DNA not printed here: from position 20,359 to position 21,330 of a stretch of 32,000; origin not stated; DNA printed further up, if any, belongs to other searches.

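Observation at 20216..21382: AT-rich cassette with an orphan proteasome-type Ntn hydrolase and a 61-aa partner, bracketed by a short direct repeat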

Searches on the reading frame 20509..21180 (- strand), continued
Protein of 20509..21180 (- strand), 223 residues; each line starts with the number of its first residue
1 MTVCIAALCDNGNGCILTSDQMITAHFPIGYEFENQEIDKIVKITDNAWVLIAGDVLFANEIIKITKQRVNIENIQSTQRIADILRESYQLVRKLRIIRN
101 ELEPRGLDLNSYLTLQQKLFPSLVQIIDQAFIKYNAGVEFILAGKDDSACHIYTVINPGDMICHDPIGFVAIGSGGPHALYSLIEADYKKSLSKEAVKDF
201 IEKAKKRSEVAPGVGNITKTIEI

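Call 57: search_dna_similar(query=window:20509-21180:-, collection=plasmids, mode=protein, max_evalue=0.001, max_rows=15)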
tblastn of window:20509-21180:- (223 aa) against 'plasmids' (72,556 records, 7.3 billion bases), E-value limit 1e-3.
No match.

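Call 70: search_protein_families(library=pfam, proteins=[L070:1384-1647:+, L073:1291-1554:+, L001:5794-6060:+, L070:1120-1374:+, L001:5509-5784:+, L073:1021-1281:+], max_evalue=1)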
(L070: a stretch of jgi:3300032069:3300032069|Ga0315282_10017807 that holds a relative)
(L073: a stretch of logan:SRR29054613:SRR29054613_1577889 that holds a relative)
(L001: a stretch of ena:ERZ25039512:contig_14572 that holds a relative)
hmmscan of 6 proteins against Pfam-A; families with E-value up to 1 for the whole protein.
L070:1384-1647:+ (87 aa): 4 families
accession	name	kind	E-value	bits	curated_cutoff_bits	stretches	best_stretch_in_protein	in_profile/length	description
PF05016.21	ParE_toxin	-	3.4e-12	47.2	23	1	5-84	1-89/89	ParE toxin of type II toxin-antitoxin system, parDE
PF05973.20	Gp49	-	0.017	15.6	23.9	1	14-74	2-67/90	Phage derived protein Gp49-like (DUF891)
PF15781.12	ParE-like_toxin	-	0.024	15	28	1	5-85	1-84/87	ParE-like toxin of type II bacterial toxin-antitoxin system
PF20251.4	Big_14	-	0.031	14.7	27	1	47-68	76-95/104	Bacterial Ig-like domain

L073:1291-1554:+ (87 aa): 2 families
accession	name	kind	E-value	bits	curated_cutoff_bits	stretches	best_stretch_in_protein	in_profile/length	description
PF05016.21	ParE_toxin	-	2.1e-11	44.7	23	1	5-84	1-89/89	ParE toxin of type II toxin-antitoxin system, parDE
PF15781.12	ParE-like_toxin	-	0.068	13.6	28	1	8-86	4-85/87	ParE-like toxin of type II bacterial toxin-antitoxin system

L001:5794-6060:+ (88 aa): 4 families
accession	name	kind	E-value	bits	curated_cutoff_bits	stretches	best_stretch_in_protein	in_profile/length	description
PF05016.21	ParE_toxin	-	3.5e-15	56.8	23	1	5-84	1-89/89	ParE toxin of type II toxin-antitoxin system, parDE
PF05973.20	Gp49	-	0.032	14.7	23.9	1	14-74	2-66/90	Phage derived protein Gp49-like (DUF891)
PF05036.18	SPOR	-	0.081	13.7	21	1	43-59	35-51/76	SPOR domain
PF07787.17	TMEM43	-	0.1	12.4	23.3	1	48-79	115-146/250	Transmembrane protein 43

L070:1120-1374:+ (84 aa): 1 family
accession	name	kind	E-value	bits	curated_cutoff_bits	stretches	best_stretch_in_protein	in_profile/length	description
PF04437.19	RINT1_TIP1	-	0.23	10.7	30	1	14-51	135-172/514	RINT-1/TIP-1 family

L001:5509-5784:+ (91 aa): 0 families

L073:1021-1281:+ (86 aa): 0 families

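Call 73: search_protein_representatives(alignment_id=A1)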
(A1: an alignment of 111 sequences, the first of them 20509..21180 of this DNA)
Query: 111 sequences, 225 profile positions. Proteins with E-value up to 0.001 (for the whole library): 3017; up to 1e-10: 1797; up to 1e-30: 200. The best 150 are listed.
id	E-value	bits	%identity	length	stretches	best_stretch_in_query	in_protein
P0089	3.3e-108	376.9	-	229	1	1-224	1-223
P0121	2.5e-82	292.2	-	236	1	1-224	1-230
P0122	6.3e-82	290.9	-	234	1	1-222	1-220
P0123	5.3e-79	281.4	-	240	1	1-222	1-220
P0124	2.8e-78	279.0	-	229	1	1-224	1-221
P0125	5.2e-77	274.9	-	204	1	22-224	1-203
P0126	8.0e-75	267.7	-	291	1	13-224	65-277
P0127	6.5e-70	251.7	-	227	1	1-224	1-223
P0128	5.4e-68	245.4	-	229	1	1-223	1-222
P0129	1.9e-64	233.8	-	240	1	1-221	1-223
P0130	6.1e-62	225.6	-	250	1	1-222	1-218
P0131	2.0e-60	220.6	-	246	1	1-221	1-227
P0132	8.1e-60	218.6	-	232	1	1-222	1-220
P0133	1.6e-59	217.7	-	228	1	1-222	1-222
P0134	4.2e-58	213.0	-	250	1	1-220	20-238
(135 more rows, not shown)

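Call 76: find_related_loci(query=window:20509-21180:-, collection=metagenome_contigs, flank=3000)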
Query window:20509-21180:- (223 aa) in metagenome_contigs; peptide patterns used: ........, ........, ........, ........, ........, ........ (x = any residue, [..] = any of these).
298 stretches matched a pattern; 1 encode a relative of the query (tblastn E <= 1e-3); 1 distinct loci.
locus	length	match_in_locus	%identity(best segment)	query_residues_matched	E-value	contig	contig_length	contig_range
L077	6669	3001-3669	63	1-223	1e-94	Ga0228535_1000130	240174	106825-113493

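Call 77: find_related_loci(query=A1, collection=viral_contigs, flank=6000)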
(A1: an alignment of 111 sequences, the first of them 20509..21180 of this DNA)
Query A1 (223 aa) in viral_contigs; peptide patterns used: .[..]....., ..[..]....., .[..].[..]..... (x = any residue, [..] = any of these).
89 stretches matched a pattern; 1 encode a relative of the query (tblastn E <= 1e-3); 1 distinct loci.
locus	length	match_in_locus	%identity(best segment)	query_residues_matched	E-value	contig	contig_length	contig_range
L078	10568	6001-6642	27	1-219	3e-13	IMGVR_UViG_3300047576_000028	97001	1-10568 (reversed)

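Call 78: find_encoding_contigs(protein=P0002, flank=3000, max_places=4)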
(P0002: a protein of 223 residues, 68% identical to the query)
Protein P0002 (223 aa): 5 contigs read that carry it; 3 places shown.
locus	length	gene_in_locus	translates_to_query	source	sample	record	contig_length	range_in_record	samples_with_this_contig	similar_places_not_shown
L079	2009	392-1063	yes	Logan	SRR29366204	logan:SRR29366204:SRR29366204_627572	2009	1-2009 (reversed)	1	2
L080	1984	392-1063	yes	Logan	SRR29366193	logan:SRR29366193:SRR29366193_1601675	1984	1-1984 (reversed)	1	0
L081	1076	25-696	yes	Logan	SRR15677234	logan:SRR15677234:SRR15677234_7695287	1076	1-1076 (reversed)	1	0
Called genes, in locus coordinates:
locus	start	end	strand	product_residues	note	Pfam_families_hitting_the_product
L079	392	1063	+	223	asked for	PF00227:Proteasome (faint)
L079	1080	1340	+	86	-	-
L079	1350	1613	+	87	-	PF05016:ParE_toxin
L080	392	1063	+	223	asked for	PF00227:Proteasome (faint)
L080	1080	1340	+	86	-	-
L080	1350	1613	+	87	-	PF05016:ParE_toxin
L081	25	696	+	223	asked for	PF00227:Proteasome (faint)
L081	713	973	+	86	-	-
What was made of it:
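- On Type II toxin-antitoxin module: ParE (PF05016) is present only as a third gene in four close relatives (calls 70, 78).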

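Call 79: list_cluster_members(proteins=[window:20509-21180:-, P0020, P0009, P0029, P0046, P0070, P0076, P0077, P0079, P0101])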
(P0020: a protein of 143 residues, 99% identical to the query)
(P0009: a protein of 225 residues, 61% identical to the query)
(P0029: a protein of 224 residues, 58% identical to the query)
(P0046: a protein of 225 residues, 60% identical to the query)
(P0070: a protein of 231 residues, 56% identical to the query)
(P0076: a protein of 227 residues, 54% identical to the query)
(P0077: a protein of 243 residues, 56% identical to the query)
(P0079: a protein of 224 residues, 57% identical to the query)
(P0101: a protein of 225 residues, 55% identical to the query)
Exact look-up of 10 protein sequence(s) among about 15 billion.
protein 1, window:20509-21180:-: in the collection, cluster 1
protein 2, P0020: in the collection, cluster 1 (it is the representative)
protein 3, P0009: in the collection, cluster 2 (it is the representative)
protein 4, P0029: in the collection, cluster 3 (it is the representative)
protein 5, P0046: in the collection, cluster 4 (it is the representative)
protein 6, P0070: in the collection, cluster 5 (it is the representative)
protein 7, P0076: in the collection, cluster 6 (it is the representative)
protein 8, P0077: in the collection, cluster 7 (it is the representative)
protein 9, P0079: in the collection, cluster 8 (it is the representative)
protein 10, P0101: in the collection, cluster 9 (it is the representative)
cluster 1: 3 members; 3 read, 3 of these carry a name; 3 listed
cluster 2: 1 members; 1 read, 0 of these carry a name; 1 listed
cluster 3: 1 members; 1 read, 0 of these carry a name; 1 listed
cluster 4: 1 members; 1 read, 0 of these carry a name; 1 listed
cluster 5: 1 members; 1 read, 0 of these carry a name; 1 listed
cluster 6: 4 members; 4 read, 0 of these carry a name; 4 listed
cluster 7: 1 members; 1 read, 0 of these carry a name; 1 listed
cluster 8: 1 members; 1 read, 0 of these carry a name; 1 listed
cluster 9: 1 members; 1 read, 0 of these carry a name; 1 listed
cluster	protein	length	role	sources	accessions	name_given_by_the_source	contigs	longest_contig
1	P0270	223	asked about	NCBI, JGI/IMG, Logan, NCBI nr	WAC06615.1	MAG: hypothetical protein OS130_10155 [Thermodesulfobacteriota bacterium] | 20S proteasome alpha/beta subunit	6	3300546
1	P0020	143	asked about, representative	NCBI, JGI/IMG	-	hypothetical protein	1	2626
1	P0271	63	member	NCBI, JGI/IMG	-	hypothetical protein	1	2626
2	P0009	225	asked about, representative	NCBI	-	-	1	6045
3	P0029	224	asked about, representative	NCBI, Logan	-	-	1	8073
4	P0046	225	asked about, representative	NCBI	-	-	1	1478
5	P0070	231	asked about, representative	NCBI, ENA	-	-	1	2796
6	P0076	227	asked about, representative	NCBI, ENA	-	-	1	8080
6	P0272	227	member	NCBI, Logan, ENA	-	-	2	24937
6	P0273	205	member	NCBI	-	-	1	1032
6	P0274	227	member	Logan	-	-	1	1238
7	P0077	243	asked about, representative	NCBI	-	-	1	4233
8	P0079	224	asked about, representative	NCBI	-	-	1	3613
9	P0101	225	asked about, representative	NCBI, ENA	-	-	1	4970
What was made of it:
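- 20509..21180 (-): 223-aa proteasome-beta-type Thr1 Ntn hydrolase (NCBI WAC06615.1, annotated as a hypothetical protein). Accession from call 79.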

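Call 88: search_protein_families(library=pfam, alignment_id=A3, max_evalue=0.00001)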
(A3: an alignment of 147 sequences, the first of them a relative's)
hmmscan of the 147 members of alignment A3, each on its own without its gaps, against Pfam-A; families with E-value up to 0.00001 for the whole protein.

A. member 1, L001:1907-3463:+ (518 aa): 1 family
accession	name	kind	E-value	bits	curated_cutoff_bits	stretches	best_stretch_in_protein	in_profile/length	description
PF03235.19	GmrSD_N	-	7.8e-16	59.2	33.2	1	1-179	32-196/199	GmrSD restriction endonuclease, N-terminal domain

B. families by the number of members that match (of 147 scanned): 162 families (the first 25 are shown)
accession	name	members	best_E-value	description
PF03400.19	DDE_Tnp_IS1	4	4.8e-08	IS1 transposase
PF01555.25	N6_N4_Mtase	3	6.5e-53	DNA methylase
PF01011.28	PQQ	2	2.5e-89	Glucose/ethanol/alcohol dehydrogenase, beta-propeller domain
PF13570.13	Beta-prop_ACSF4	2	2e-62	Beta-alanine-activating enzyme, beta-propeller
PF07992.20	Pyr_redox_2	2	5.9e-58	Pyridine nucleotide-disulphide oxidoreductase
PF13360.13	PQQ_2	2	4e-51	Outer membrane protein assembly factor BamB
PF00664.28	ABC_membrane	2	2.8e-47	ABC transporter transmembrane region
PF00160.26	Pro_isomerase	2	1.1e-45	Cyclophilin type peptidyl-prolyl cis-trans isomerase/CLD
PF01979.26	Amidohydro_1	2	8.3e-38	Amidohydrolase family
PF00005.33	ABC_tran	2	1.1e-30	ABC transporter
PF00589.27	Phage_integrase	2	1.3e-23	Phage integrase family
PF13304.12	AAA_21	2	4.9e-22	AAA domain, putative AbiEii toxin, Type IV TA system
PF04055.27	Radical_SAM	2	1e-18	Radical SAM superfamily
PF13175.12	AAA_15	2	4e-16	AAA ATPase domain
PF01134.28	GIDA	2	1.7e-15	Glucose inhibited division protein A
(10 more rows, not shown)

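Call 91: search_solved_structures(query=A1, max_evalue=10)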
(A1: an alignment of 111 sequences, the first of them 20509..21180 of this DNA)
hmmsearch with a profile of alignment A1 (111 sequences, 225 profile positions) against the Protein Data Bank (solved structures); distinct sequences matched with E-value up to 10: 82 (the best 60 are shown).
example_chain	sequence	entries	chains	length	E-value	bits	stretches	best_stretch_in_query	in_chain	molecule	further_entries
6hv3_H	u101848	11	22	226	1.7e-06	31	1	77-206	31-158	Proteasome subunit beta type-10,Proteasome subunit beta type-2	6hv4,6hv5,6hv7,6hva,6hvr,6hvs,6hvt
9fsv_H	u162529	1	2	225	1.8e-06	31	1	77-206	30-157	Proteasome subunit beta type-10,Proteasome subunit beta type-2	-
4ya1_H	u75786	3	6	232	2.8e-06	30.4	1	103-206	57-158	Proteasome subunit beta type-2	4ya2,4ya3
6hwc_H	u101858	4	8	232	2.9e-06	30.4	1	103-206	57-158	Proteasome subunit beta type-2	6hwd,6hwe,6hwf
1g0u_H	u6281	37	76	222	3.1e-06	30.2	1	103-206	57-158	PROTEASOME COMPONENT PUP1 | 20S PROTEASOME | proteasome endopeptidase complex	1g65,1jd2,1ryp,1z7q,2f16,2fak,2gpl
6fvt_i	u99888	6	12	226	3.2e-06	30.2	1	103-206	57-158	Proteasome subunit beta type-2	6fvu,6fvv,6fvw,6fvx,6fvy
4y8r_H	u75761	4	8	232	3.2e-06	30.2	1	103-206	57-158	Proteasome subunit beta type-2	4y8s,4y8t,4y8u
9rla_I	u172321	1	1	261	3.3e-06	30.1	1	102-206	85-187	Proteasome subunit beta type-2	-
1fnt_I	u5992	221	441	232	3.3e-06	30.1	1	103-206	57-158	PROTEASOME COMPONENT PUP1 | Proteasome subunit beta type-2 | Proteasome endopeptidase complex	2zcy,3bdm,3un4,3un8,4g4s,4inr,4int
9ey9_H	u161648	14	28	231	3.3e-06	30.1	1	103-206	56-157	proteasome endopeptidase complex | Proteasome subunit beta type-2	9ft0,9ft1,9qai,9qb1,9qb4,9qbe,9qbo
5fg9_H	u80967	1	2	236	3.3e-06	30.1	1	103-206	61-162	Proteasome subunit beta type-2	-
5fg7_H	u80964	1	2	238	3.4e-06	30.1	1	103-206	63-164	Proteasome subunit beta type-2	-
4y9y_H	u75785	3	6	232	3.4e-06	30.1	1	103-206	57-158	Proteasome subunit beta type-2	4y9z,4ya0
5bxl_H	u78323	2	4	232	3.5e-06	30.1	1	103-206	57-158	Proteasome subunit beta type-2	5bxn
5fgi_H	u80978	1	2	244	3.6e-06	30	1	103-206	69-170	Proteasome subunit beta type-2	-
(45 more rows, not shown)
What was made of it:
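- On Proteasome beta / HslV-type Ntn hydrolase (PF00227, MEROPS T1): The alignment range agrees with the PDB hit 3c91_H (call 91).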

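Call 99: find_encoding_contigs(protein=P0008, flank=3000, max_places=2)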
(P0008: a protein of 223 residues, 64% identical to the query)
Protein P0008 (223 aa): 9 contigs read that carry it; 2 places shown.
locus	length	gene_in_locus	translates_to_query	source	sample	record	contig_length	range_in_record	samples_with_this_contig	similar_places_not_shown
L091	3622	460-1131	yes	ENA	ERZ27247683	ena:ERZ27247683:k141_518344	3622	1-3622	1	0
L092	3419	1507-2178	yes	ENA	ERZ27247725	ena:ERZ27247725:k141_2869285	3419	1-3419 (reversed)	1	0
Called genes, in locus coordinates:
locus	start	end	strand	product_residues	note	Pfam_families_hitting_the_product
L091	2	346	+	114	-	?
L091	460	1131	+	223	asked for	-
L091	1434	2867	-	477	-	PF00672:HAMP, PF00512:HisKA, PF02518:HATPase_c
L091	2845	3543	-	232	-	PF00072:Response_reg, PF00486:Trans_reg_C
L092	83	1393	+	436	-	PF00682:HMGL-like, PF22617:HCS_D2, PF08502:LeuA_dimer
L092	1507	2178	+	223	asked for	-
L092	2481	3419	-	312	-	?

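Call 100: find_encoding_contigs(protein=P0005, flank=3000, max_places=2)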
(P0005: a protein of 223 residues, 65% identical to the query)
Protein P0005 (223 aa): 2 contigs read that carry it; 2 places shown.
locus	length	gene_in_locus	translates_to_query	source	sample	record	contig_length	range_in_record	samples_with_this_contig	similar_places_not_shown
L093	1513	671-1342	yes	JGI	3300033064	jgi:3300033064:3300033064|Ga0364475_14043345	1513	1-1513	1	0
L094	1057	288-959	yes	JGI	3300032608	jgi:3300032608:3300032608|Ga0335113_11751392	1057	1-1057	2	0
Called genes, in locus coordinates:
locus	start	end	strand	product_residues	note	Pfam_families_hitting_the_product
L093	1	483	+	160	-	?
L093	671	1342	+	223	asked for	PF00227:Proteasome (weak)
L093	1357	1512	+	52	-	?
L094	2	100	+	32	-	?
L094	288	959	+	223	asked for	PF00227:Proteasome (weak)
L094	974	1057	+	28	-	?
